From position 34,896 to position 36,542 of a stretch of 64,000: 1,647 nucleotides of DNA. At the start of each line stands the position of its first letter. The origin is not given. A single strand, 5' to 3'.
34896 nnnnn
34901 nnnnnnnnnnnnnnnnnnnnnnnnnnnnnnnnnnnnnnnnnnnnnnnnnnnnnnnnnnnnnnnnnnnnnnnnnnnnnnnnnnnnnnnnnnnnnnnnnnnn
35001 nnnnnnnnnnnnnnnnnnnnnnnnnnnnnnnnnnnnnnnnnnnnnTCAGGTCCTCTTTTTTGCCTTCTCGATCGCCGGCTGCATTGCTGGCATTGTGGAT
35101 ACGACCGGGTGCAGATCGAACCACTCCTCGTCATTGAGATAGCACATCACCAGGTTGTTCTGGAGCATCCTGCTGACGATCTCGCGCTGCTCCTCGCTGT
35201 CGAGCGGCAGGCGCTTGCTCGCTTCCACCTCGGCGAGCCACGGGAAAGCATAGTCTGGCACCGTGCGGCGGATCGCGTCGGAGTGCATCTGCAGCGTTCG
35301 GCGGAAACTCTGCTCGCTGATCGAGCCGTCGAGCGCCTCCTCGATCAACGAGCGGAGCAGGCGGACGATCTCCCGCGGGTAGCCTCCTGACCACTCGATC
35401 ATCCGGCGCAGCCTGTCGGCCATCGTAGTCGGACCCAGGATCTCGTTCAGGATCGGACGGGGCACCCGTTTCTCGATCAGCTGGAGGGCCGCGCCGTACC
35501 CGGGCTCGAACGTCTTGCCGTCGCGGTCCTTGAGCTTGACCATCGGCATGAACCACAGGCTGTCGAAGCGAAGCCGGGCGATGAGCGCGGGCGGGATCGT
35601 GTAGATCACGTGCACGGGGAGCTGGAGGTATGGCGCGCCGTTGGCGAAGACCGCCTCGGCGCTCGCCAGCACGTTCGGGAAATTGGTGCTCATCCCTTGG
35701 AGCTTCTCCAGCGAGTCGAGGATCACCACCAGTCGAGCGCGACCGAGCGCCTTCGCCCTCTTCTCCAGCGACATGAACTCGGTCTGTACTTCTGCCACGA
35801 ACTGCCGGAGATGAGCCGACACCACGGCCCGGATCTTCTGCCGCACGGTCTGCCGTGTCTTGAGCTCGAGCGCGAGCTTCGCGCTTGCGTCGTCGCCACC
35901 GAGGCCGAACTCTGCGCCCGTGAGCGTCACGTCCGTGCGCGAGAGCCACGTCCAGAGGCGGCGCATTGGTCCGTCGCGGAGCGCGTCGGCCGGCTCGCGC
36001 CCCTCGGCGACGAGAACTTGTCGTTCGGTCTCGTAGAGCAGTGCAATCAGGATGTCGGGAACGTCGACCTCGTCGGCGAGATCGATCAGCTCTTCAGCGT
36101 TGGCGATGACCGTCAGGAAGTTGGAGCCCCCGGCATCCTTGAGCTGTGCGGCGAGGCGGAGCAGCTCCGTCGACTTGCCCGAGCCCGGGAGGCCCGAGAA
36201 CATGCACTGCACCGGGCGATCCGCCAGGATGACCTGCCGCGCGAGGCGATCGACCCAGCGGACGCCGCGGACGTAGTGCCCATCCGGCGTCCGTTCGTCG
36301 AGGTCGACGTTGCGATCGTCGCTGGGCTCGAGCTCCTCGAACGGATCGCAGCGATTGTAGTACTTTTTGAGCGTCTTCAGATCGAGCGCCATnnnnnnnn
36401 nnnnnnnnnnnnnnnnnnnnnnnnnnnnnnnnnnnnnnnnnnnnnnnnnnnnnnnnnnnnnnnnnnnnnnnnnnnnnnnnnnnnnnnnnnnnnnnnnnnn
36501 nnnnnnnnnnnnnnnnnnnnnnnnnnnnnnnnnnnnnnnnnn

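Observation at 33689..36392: Two-gene module: AAA+-like P-loop ATPase followed by a trypsin-fold protease-like protein with degenerate triad; candidate conflict/defence system with a frame anomaly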

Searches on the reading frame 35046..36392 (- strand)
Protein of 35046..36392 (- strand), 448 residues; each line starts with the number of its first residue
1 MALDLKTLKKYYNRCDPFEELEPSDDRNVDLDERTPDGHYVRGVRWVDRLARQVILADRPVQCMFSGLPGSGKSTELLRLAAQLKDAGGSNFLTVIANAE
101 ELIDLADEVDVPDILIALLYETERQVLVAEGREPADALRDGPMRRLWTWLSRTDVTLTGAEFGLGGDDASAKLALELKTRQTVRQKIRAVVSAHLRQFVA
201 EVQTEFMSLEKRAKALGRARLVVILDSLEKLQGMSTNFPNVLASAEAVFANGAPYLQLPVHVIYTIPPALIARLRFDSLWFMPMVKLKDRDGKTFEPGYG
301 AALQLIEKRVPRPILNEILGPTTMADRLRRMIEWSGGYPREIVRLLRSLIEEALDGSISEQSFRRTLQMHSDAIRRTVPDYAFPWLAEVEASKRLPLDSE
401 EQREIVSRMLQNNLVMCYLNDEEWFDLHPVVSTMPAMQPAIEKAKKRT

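Call 4: search_protein_families(library=pfam, proteins=[window:35046-36392:-], max_evalue=1)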
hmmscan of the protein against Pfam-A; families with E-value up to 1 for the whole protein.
window:35046-36392:- (448 aa): 9 families
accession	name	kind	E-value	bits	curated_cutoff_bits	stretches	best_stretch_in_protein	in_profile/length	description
PF13191.12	AAA_16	-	0.0016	19.4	32.6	1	58-238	22-151/167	AAA ATPase domain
PF13401.12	AAA_22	-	0.016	15.9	27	1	65-122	10-58/130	AAA domain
PF25199.1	nSTAND_NTPase5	-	0.02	15.2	34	1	56-108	37-89/145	Novel STAND NTPase 5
PF13671.12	AAA_33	-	0.026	15.3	27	1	64-85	3-24/143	AAA domain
PF13481.12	AAA_25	-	0.074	13.1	27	0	63-93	36-64/195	AAA domain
PF03308.22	MeaB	-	0.097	12.1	23.1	1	58-89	31-62/273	Methylmalonyl Co-A mutase-associated GTPase MeaB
PF00448.28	SRP54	-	0.15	12.1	22.7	1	62-91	3-32/196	SRP54-type protein, GTPase domain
PF13238.12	AAA_18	-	0.22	12.4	29.4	0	65-89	3-25/128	AAA domain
PF20720.3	nSTAND3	-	0.27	11.4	27.2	1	63-106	20-61/155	Novel STAND NTPase 3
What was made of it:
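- On STAND NTPase (NB-ARC/NACHT/AAA_16): AAA_16 19.4 bits (cut-off 32.6), nSTAND_NTPase5 15.2 (34), nSTAND3 11.4 (27.2) (call 4).
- Closest known: STAND NTPases. Different: Pfam scores are far below threshold: AAA_16 19.4 against 32.6 bits, nSTAND5 15.2 against 34 (call 4).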

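Call 5: search_protein_families(library=padloc, proteins=[window:35046-36392:-], max_evalue=1)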
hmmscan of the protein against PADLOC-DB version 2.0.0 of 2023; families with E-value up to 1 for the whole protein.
window:35046-36392:- (448 aa): 0 families

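Call 7: find_homologous_proteins(query=window:35046-36392:-)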
Query window:35046-36392:- (448 aa): 552 proteins with E <= 0.001 among 8000 candidates; the best 120 are listed.
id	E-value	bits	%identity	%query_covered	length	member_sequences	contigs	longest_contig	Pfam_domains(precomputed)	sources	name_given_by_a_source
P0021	3.0e-295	997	100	100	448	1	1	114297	-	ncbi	ncbi:MAG: hypothetical protein U0359_22175 [Byssovorax sp.]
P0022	2.8e-237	806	80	100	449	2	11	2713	-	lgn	-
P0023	2.6e-191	654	66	99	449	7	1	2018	-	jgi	-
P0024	1.8e-182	625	64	99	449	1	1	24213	-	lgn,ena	-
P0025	1.7e-148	513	53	99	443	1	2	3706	-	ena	-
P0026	5.0e-147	508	53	99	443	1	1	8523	-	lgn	-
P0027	4.4e-144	499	52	99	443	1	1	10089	-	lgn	-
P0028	2.1e-140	487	53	99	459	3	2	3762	-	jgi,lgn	jgi:hypothetical protein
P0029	2.6e-139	483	51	100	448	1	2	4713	-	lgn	-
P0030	1.8e-138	480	51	98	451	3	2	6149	-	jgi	jgi:hypothetical protein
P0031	3.2e-138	479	51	98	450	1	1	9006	-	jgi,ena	-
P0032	3.3e-138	479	51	98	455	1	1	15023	-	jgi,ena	-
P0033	1.4e-137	477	51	98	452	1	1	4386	-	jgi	jgi:hypothetical protein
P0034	2.0e-137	477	51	99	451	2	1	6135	-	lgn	-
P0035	4.2e-137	476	51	100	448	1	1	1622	-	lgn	-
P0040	1.0e-134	468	49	99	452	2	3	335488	-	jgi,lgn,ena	-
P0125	7.5e-123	429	48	99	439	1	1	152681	-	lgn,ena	-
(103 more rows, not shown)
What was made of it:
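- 35046..36392 (-): Intact AAA+ ATPase, 448 aa, ORC/Cdc6/archaeal-ATPase/STAND-like, with a helical lid and a winged-helix-like C-terminus. Identical to NCBI MAG Byssovorax protein P0021, and more than 552 homologues (call 7).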

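Call 14: find_related_loci(query=A1, collection=genome_contigs, flank=7000)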
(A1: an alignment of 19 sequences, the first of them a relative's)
Query A1 (448 aa) in genome_contigs; peptide patterns used: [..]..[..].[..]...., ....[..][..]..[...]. (x = any residue, [..] = any of these).
600 stretches matched a pattern (row limit reached: there are more); 14 encode a relative of the query (tblastn E <= 1e-3); 14 distinct loci.
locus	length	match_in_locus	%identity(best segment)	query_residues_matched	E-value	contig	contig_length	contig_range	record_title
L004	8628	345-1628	49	3-438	1e-134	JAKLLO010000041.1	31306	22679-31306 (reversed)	MAG: Zoogloea sp. isolate MAG.512 MAG.512-scaffold_1086, whole genome shotgun sequence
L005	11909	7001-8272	51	12-443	2e-133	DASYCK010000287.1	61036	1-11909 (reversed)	MAG TPA_asm: Polyangia bacterium isolate SMAG_U4931 k141_281030, whole genome shotgun sequence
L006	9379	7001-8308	48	3-442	2e-130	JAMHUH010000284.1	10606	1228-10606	MAG: Nannocystaceae bacterium isolate ST_AS_metabat.41 k201_950718, whole genome shotgun sequence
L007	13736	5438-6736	47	1-441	1e-129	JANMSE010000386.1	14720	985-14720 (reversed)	MAG: Deltaproteobacteria bacterium isolate SOY_29_metabat_500 SOY_29_k141_328436, whole genome shotgun sequence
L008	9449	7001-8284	47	3-438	3e-125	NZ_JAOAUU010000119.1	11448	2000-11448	MAG: Zoogloea sp. isolate AF21_PE0_T3_S1_64_78 T3_S1_4626_length_11448_cov_62, whole genome shotgun sequence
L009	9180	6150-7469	46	2-446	4e-125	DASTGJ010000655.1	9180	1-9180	MAG TPA_asm: Kofleriaceae bacterium isolate SMAG_U27 k141_25914, whole genome shotgun sequence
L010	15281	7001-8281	46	2-434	6e-110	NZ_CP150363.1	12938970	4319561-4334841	Sorangium sp. So ce1335 chromosome, complete genome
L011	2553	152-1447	43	3-446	9e-113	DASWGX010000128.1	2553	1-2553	MAG TPA_asm: Polyangiaceae bacterium isolate SMAG_U2827 k141_801024, whole genome shotgun sequence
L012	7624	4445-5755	41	1-443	3e-103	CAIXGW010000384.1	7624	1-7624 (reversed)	MAG: uncultured Myxococcales bacterium isolate ErkenSummer_bin-0937 genome assembly, contig: bin-0937:384/404, whole gen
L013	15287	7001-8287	39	9-443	3e-93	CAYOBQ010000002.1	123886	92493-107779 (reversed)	MAG TPA_asm: uncultured Nannocystaceae bacterium isolate SRP077602_co1_395 genome assembly, contig: NODE_215_length_1238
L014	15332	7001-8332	47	2-445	9e-119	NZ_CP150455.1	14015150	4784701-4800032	Sorangium sp. So ce131 chromosome, complete genome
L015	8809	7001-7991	41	3-438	2e-59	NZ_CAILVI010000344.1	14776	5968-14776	MAG: uncultured Thiodictyon sp. isolate D14_bin-1308, whole genome shotgun sequence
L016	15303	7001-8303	50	2-443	6e-99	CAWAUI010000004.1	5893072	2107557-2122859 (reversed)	MAG: Thermoanaerobaculaceae bacterium isolate MFD09730.bin.2.32 genome assembly, contig: contig_588, whole genome shotgu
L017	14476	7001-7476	47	2-160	5e-34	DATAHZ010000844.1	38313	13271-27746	MAG TPA_asm: Kofleriaceae bacterium isolate SMAG_U6870 k141_490532, whole genome shotgun sequence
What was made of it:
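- The distribution is patchy (Myxococcota, Zoogloea, Thiodictyon, Thermoanaerobaculia, WOR-3) at about 47-51% identity (calls 7, 14).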

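Call 17: search_protein_families(library=pfam, proteins=[L004:1684-3279:+, L005:8307-10532:+, L009:7484-9043:+, L013:8295-9581:+, L014:8356-10428:+, L016:8236-10203:+, L007:6687-7952:+, L012:5773-7392:+, L010:8353-10374:+, L008:8332-9447:+], max_evalue=0.01)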
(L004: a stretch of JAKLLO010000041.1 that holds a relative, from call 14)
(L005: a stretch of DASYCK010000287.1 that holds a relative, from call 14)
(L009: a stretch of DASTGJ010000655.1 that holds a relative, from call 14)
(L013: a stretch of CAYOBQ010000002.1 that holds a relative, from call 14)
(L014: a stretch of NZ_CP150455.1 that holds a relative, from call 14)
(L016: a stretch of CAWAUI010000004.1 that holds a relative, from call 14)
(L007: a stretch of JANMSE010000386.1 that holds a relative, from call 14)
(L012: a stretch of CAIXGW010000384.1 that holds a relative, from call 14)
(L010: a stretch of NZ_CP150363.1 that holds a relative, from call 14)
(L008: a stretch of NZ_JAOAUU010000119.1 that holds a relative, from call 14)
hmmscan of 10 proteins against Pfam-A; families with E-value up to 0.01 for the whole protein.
L004:1684-3279:+ (531 aa): 10 families
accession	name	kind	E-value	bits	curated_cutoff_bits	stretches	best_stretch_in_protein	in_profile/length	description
PF07719.23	TPR_2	-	1.1e-12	47.4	27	0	425-455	1-31/34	Tetratricopeptide repeat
PF13424.12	TPR_12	-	1.4e-12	48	30.1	1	367-409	35-77/77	Tetratricopeptide repeat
PF13374.12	TPR_10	-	5.6e-12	45.7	27.5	1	377-410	2-35/42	Tetratricopeptide repeat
PF13181.12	TPR_8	-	6e-11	42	25.7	0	425-456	1-32/34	Tetratricopeptide repeat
PF00515.34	TPR_1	-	1e-09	38.2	27.8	0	377-408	1-32/34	Tetratricopeptide repeat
PF13176.12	TPR_7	-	8e-07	29.1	27.9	0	236-265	2-31/36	Tetratricopeptide repeat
PF13414.12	TPR_11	-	2.9e-05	24.1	26.8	0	336-365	1-30/42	TPR repeat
PF13428.12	TPR_14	-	0.0011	19.8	23.5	0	383-408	7-32/44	Tetratricopeptide repeat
PF13671.12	AAA_33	-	0.0037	18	27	0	52-135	21-110/143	AAA domain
PF24885.1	TPR_NPHP3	-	0.0076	16.1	100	0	351-457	77-173/239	Nephrocystin-3 TPR domain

L005:8307-10532:+ (741 aa): 14 families
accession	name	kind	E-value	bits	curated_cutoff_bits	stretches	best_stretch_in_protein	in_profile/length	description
PF13374.12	TPR_10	-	1.1e-35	121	27.5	2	493-528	4-39/42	Tetratricopeptide repeat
PF13424.12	TPR_12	-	7e-31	106.7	30.1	3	491-569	3-75/77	Tetratricopeptide repeat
PF07719.23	TPR_2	-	1.2e-28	97.2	27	0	685-709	3-27/34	Tetratricopeptide repeat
PF00515.34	TPR_1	-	4.4e-18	64.7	27.8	0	685-710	3-28/34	Tetratricopeptide repeat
PF13181.12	TPR_8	-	1.4e-16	59.6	25.7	0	302-329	4-31/34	Tetratricopeptide repeat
PF17874.7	TPR_MalT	-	2.7e-14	53.7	45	0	546-664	87-190/336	MalT-like TPR region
PF13414.12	TPR_11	-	5.1e-14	52.1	26.8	0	402-422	1-21/42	TPR repeat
PF13432.12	TPR_16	-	1.9e-10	41.4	32.7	0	594-664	4-60/65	Tetratricopeptide repeat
PF09976.15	TPR_21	-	8.4e-10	39.1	25.5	0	445-474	148-177/193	Tetratricopeptide repeat-like domain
PF13428.12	TPR_14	-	5.3e-09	36.3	23.5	0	302-328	4-30/44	Tetratricopeptide repeat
PF13371.12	TPR_9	-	6.3e-09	36.2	35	0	659-704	12-57/73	Tetratricopeptide repeat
PF14559.12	TPR_19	-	1.5e-06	28.9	25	0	693-733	1-34/68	Tetratricopeptide repeat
PF13176.12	TPR_7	-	0.00015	22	27.9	0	589-618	1-30/36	Tetratricopeptide repeat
PF13431.12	TPR_17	-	0.0026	18.4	24.4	0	236-262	5-31/34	Tetratricopeptide repeat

L009:7484-9043:+ (519 aa): 4 families
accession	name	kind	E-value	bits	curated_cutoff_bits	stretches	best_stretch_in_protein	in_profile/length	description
PF13424.12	TPR_12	-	5.9e-11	42.8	30.1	2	382-444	2-66/77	Tetratricopeptide repeat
PF17874.7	TPR_MalT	-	5.1e-08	33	45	1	340-445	78-183/336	MalT-like TPR region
PF13374.12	TPR_10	-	7.6e-07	29.4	27.5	0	342-366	2-26/42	Tetratricopeptide repeat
PF00515.34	TPR_1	-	0.0011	19.2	27.8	0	342-363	1-22/34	Tetratricopeptide repeat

L013:8295-9581:+ (428 aa): 0 families

L014:8356-10428:+ (690 aa): 0 families

L016:8236-10203:+ (655 aa): 25 families
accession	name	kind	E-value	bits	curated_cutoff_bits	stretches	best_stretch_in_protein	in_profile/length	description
PF13424.12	TPR_12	-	2.9e-31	107.9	30.1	5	496-569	3-77/77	Tetratricopeptide repeat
PF13371.12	TPR_9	-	5.7e-24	84.4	35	3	423-472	11-60/73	Tetratricopeptide repeat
PF13374.12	TPR_10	-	1.4e-23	82.6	27.5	0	540-572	5-37/42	Tetratricopeptide repeat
PF14559.12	TPR_19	-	4.6e-22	78.6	25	0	327-372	7-52/68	Tetratricopeptide repeat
PF13432.12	TPR_16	-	6e-22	78.2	32.7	1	416-469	6-59/65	Tetratricopeptide repeat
PF13428.12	TPR_14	-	4.1e-16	58.3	23.5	0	442-481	2-41/44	Tetratricopeptide repeat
PF07719.23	TPR_2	-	1.5e-15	56.4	27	0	537-568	1-32/34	Tetratricopeptide repeat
PF13414.12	TPR_11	-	6.5e-15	55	26.8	0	503-523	1-21/42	TPR repeat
PF17874.7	TPR_MalT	-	1.4e-12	48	45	1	296-433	32-155/336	MalT-like TPR region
PF04212.24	MIT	-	1.4e-09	38.4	30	0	318-349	18-51/66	MIT (microtubule interacting and transport) domain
PF20308.4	TPR-S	-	3.2e-09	37.7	27.6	0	423-524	2-87/102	Tetratricopeptide Repeats-Sensor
PF14561.12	TPR_20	-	5.1e-09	36.8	25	0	233-264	6-37/90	Tetratricopeptide repeat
PF13174.12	TPR_6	-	5.3e-08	33.4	26.3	0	448-474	7-33/33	Tetratricopeptide repeat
PF13181.12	TPR_8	-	5e-07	29.8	25.7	0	453-479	6-32/34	Tetratricopeptide repeat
PF13176.12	TPR_7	-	8.4e-06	25.9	27.9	0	450-484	1-35/36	Tetratricopeptide repeat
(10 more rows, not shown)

L007:6687-7952:+ (421 aa): 3 families
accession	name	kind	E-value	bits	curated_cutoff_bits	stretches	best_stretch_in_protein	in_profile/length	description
PF13424.12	TPR_12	-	4.8e-10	39.9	30.1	3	365-416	5-57/77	Tetratricopeptide repeat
PF13374.12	TPR_10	-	6e-08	32.9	27.5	0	365-397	4-36/42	Tetratricopeptide repeat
PF07719.23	TPR_2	-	0.00018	21.8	27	0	366-392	4-30/34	Tetratricopeptide repeat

L012:5773-7392:+ (539 aa): 8 families
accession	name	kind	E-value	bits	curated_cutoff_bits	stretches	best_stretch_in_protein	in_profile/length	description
PF13424.12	TPR_12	-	3.1e-10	40.5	30.1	2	314-393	2-77/77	Tetratricopeptide repeat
PF13374.12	TPR_10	-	1.1e-09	38.5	27.5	1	366-394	7-35/42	Tetratricopeptide repeat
PF07719.23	TPR_2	-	2.1e-09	37.2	27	1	368-392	8-32/34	Tetratricopeptide repeat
PF00515.34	TPR_1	-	6.3e-08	32.6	27.8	0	368-392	8-32/34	Tetratricopeptide repeat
PF12968.13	DUF3856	-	4.2e-06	27.2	27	1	372-431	20-79/143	Domain of Unknown Function (DUF3856)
PF13181.12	TPR_8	-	4.3e-06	26.9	25.7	0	367-392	7-32/34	Tetratricopeptide repeat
PF13432.12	TPR_16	-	0.0048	17.8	32.7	0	366-391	36-61/65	Tetratricopeptide repeat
PF13428.12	TPR_14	-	0.0085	17.1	23.5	0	368-391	8-31/44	Tetratricopeptide repeat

L010:8353-10374:+ (673 aa): 0 families

L008:8332-9447:+ (372 aa): 8 families
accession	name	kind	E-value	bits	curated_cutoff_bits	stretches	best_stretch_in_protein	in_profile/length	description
PF13424.12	TPR_12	-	5.2e-12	46.2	30.1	3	225-297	4-77/77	Tetratricopeptide repeat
PF07719.23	TPR_2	-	5.2e-11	42.2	27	1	227-255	4-32/34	Tetratricopeptide repeat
PF13374.12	TPR_10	-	2.2e-10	40.6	27.5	0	275-305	5-35/42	Tetratricopeptide repeat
PF13371.12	TPR_9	-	3e-08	34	35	1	245-285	9-49/73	Tetratricopeptide repeat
PF00515.34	TPR_1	-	8.6e-06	25.8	27.8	1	227-254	4-31/34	Tetratricopeptide repeat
PF13181.12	TPR_8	-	0.00021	21.6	25.7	0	238-255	15-32/34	Tetratricopeptide repeat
PF07721.20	TPR_4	-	0.00074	20.3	27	0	278-296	7-25/26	Tetratricopeptide repeat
PF13176.12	TPR_7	-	0.0078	16.7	27.9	0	227-260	2-35/36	Tetratricopeptide repeat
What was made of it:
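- On STAND NTPase (NB-ARC/NACHT/AAA_16): The repeats are on the downstream protein (calls 4, 17).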

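Call 18: search_solved_structures(query=A1, max_evalue=10, show_alignments=2)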
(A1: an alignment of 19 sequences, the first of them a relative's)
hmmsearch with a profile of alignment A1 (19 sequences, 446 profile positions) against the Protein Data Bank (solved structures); distinct sequences matched with E-value up to 10: 53.
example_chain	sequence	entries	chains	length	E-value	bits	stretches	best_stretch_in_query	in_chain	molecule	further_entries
3dm9_B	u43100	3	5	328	0.00031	22.6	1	49-99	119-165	Signal recognition particle receptor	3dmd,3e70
4c7o_A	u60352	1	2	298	0.0057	18.5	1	54-97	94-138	SIGNAL RECOGNITION PARTICLE PROTEIN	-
7o9g_A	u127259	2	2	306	0.0059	18.4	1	54-97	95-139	Signal recognition particle protein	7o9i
5gaf_i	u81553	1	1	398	0.0081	18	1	54-97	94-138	Signal recognition particle protein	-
2xxa_A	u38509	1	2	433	0.0083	17.9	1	54-97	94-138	SIGNAL RECOGNITION PARTICLE PROTEIN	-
2j28_9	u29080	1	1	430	0.0088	17.8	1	54-97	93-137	Signal recognition particle protein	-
2yvu_A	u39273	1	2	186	0.0088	17.8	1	57-86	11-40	Probable adenylyl-sulfate kinase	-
3dm5_A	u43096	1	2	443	0.0089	17.8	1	50-85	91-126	Signal recognition 54 kDa protein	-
5nco_i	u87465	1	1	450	0.0097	17.7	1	54-97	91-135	Signal recognition particle protein,Signal recognition particle protein,Signal recognition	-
5gah_i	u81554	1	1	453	0.0098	17.7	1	54-97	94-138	Signal recognition particle protein Ffh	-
5gad_i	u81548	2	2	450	0.01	17.6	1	54-97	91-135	Signal recognition particle protein Ffh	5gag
9t5j_B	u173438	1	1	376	0.029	16.1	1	57-114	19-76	GPN-loop GTPase 1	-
7o5b_g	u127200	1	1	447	0.054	15.2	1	51-97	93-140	Signal recognition particle protein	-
1u9p_A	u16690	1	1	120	0.054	15.2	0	332-366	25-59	pArc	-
3b9q_A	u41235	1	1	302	0.058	15.1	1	57-93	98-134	Chloroplast SRP receptor homolog, alpha subunit CPFTSY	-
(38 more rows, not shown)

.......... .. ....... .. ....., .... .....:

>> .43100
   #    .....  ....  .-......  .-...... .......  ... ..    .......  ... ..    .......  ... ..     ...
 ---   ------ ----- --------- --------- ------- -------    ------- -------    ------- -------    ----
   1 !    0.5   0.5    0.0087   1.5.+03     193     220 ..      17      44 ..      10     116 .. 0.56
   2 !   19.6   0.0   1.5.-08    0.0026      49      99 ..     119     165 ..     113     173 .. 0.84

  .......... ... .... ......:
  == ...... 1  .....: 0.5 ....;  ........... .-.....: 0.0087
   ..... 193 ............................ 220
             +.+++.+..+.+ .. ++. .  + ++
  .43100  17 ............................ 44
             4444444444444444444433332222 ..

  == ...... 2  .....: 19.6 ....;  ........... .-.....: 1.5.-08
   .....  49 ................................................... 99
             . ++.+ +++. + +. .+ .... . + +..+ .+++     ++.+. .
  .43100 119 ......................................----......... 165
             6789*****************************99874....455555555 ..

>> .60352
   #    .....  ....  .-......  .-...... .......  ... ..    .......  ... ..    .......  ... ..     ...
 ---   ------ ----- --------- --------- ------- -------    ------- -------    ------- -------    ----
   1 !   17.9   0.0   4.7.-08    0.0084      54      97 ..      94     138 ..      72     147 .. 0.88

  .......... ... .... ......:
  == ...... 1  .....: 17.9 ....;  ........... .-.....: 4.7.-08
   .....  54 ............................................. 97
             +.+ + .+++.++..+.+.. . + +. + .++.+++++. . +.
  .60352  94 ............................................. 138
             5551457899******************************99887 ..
